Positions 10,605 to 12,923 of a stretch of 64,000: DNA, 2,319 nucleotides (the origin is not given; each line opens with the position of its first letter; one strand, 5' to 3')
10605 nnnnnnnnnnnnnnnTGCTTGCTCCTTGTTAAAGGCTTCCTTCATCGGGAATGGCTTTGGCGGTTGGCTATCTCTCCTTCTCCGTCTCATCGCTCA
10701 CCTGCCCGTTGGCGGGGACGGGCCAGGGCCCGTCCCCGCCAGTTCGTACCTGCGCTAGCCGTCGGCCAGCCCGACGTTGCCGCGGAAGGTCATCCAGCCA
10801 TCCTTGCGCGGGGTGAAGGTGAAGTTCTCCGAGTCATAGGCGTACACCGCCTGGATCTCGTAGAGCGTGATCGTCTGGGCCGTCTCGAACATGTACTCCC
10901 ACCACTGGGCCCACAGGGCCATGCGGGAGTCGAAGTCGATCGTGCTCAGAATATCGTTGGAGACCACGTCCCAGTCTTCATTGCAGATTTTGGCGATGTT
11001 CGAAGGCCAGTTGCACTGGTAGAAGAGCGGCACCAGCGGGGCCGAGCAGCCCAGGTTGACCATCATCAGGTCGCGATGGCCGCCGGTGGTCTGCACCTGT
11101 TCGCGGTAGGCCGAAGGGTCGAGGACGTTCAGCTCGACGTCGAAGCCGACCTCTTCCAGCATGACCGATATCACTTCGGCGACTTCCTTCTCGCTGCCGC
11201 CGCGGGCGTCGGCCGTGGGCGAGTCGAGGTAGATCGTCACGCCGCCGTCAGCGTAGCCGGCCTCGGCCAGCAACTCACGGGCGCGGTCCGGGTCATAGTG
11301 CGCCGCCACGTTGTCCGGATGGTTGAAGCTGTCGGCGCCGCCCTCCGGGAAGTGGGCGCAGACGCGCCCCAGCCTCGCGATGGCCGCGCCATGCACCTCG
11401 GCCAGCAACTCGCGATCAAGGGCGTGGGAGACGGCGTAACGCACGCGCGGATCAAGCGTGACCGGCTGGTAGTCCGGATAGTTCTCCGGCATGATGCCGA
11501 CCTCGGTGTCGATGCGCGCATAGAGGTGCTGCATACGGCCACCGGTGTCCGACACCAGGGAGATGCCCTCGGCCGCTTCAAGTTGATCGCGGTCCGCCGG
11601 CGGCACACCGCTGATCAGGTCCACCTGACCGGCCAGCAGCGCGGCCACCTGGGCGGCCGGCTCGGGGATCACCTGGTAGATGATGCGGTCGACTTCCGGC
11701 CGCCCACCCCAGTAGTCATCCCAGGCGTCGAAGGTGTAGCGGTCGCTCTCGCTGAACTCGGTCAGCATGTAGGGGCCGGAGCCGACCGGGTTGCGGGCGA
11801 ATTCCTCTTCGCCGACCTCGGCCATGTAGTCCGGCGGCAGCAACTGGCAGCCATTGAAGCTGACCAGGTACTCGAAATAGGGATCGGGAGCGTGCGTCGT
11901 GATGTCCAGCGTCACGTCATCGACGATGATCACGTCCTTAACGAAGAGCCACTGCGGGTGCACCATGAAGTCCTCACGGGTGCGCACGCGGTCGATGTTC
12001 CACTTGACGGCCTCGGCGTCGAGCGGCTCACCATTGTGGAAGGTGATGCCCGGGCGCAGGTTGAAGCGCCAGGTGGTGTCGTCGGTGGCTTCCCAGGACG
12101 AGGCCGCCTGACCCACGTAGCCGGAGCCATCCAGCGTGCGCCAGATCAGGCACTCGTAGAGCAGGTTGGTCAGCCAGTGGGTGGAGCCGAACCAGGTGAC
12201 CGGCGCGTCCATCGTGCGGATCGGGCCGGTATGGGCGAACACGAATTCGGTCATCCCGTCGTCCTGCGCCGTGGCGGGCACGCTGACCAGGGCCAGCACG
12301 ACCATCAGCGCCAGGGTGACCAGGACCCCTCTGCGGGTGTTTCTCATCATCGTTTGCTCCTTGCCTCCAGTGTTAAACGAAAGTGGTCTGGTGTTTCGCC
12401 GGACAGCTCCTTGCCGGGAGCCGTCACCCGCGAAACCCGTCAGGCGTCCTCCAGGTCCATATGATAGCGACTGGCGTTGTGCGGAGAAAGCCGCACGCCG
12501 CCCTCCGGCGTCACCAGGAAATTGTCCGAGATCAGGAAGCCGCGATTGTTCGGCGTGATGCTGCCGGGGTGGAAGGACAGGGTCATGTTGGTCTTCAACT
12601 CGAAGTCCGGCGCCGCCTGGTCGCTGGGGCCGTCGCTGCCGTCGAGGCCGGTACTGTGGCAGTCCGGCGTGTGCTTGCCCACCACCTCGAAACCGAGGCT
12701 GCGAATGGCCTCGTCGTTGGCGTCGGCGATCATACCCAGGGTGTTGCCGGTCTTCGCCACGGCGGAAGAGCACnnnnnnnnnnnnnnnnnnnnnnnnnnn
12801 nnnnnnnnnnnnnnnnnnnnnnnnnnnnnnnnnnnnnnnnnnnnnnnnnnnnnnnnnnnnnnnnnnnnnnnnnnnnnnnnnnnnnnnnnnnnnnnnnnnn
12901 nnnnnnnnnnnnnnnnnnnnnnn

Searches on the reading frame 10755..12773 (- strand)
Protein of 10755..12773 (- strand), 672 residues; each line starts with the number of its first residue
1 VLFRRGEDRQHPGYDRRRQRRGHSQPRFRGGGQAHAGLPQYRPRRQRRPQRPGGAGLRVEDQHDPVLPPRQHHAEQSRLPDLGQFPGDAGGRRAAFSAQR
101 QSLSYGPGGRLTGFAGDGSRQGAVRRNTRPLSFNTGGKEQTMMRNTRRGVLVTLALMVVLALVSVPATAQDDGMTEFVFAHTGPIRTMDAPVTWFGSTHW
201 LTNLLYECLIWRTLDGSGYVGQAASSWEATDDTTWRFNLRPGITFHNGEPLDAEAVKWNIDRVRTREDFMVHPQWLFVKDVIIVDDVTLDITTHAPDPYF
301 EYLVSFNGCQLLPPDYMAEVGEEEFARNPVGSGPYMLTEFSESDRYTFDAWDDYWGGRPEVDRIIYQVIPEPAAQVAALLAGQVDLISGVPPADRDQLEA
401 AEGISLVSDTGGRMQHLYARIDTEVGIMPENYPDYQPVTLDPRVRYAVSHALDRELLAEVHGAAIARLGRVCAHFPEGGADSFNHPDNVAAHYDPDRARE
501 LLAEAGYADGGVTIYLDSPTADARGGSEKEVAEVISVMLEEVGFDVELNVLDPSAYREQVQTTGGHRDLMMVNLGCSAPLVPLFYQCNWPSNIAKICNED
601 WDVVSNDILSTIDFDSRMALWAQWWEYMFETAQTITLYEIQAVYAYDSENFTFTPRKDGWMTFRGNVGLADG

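Call 15: search_protein_families(library=pfam, proteins=[window:10755-12773:-])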
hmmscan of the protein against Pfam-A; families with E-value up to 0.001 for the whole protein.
window:10755-12773:- (672 aa): 1 family
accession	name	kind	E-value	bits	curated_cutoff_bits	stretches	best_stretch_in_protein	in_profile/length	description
PF00496.27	SBP_bac_5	-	4.4e-72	243.7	32.4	1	220-574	3-346/368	Bacterial extracellular solute-binding proteins, family 5 Middle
